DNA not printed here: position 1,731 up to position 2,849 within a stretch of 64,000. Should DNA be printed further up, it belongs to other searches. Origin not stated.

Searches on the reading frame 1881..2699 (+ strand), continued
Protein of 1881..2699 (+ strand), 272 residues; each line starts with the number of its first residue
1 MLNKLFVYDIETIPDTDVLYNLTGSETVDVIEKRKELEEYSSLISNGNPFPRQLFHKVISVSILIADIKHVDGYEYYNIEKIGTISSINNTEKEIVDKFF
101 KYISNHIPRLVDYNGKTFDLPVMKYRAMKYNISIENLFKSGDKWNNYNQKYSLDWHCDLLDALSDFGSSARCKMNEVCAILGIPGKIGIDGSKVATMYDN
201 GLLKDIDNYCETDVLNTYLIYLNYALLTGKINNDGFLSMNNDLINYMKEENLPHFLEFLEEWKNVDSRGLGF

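Call 47: find_encoding_contigs(protein=P0003, flank=10000, max_places=4)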
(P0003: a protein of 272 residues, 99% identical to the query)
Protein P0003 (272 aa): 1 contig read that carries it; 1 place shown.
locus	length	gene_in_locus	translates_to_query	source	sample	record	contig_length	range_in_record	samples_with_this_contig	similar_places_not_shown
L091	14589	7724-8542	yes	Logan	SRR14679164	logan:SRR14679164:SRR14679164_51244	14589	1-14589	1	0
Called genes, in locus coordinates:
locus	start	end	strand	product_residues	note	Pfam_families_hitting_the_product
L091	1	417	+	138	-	?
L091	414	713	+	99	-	-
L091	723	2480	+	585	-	PF01807:Zn_ribbon_DnaG, PF08275:DNAG_N, PF01751:Toprim, PF13155:Toprim_2, PF13362:Toprim_3 (weak), PF13662:Toprim_4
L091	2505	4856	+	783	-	PF03979:Sigma70_r1_1, PF00140:Sigma70_r1_2, PF04546:Sigma70_ner, PF04542:Sigma70_r2, PF04539:Sigma70_r3, PF04545:Sigma70_r4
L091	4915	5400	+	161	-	PF01782:RimM, PF05239:PRC (faint)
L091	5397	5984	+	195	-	PF06055:ExoD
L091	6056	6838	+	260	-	PF13098:Thioredoxin_2, PF13462:Thioredoxin_4, PF01323:DSBA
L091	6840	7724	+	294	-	PF00691:OmpA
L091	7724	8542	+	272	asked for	PF03104:DNA_pol_B_exo1 (weak), PF10108:DNA_pol_B_exo2, PF13482:RNase_H_2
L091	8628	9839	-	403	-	PF07693:KAP_NTPase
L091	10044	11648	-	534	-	PF07693:KAP_NTPase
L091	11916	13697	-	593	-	-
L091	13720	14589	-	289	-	?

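Call 52: search_protein_families(library=padloc, proteins=[L091:11916-13697:-, L091:13720-14589:-, L091:8628-9839:-, L091:10044-11648:-, L090:14381-16288:-], max_evalue=0.001)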
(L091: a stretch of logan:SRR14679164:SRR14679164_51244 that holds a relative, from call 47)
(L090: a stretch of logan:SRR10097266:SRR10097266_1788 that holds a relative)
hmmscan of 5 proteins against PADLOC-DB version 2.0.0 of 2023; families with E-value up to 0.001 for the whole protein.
L091:11916-13697:- (593 aa): 2 families
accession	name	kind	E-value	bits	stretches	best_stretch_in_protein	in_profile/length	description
PDLC05012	PDC-S39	-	3.5e-16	57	1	430-563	451-579/615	-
PDLC05011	PDC-S39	-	9.7e-16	55.5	1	426-568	429-566/595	-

L091:13720-14589:- (289 aa): 3 families
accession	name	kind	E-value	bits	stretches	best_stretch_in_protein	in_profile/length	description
PDLC03612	REase_MTase_IIG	-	4.1e-21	72.9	1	98-282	1054-1245/1247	Type IIG restriction enzyme-methyltransferase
PDLC03235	MTase_II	-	2.6e-08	31.2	1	102-284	465-645/648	Type II methyltransferase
PDLC03348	MTase_II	-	2.6e-07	27.5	1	49-280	485-708/727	Type II methyltransferase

L091:8628-9839:- (403 aa): 6 families
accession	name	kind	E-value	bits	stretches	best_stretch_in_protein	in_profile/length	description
PDLC04959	PDC-S20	-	2.3e-33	114.4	1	3-368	62-443/464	-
PDLC04956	PDC-S20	-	1.7e-20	71.9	1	8-264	62-344/450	-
PDLC04957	PDC-S20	-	2.4e-14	51.6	1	13-210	70-284/446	-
PDLC04958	PDC-S20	-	1.1e-10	39.5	1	14-317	62-387/458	-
PDLC02209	QatA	-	3.9e-10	37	1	70-138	165-233/646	-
PDLC02210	QatA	-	9.9e-07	25.6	1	83-172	180-268/593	-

L091:10044-11648:- (534 aa): 7 families
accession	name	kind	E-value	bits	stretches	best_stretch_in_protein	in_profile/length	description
PDLC04959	PDC-S20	-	2e-50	170.7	1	28-441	36-383/464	-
PDLC04957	PDC-S20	-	1.1e-35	122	1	3-287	5-261/446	-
PDLC04956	PDC-S20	-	1.7e-33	114.7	1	37-499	38-440/450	-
PDLC04958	PDC-S20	-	4.9e-22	76.9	1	4-299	4-270/458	-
PDLC02209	QatA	-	5.1e-12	43.2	1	27-254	28-247/646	-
PDLC02210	QatA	-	1e-11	42.1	1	34-261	34-255/593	-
PDLC02361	PifA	-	1.2e-08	32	1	28-300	36-271/720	PifA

L090:14381-16288:- (635 aa): 0 families
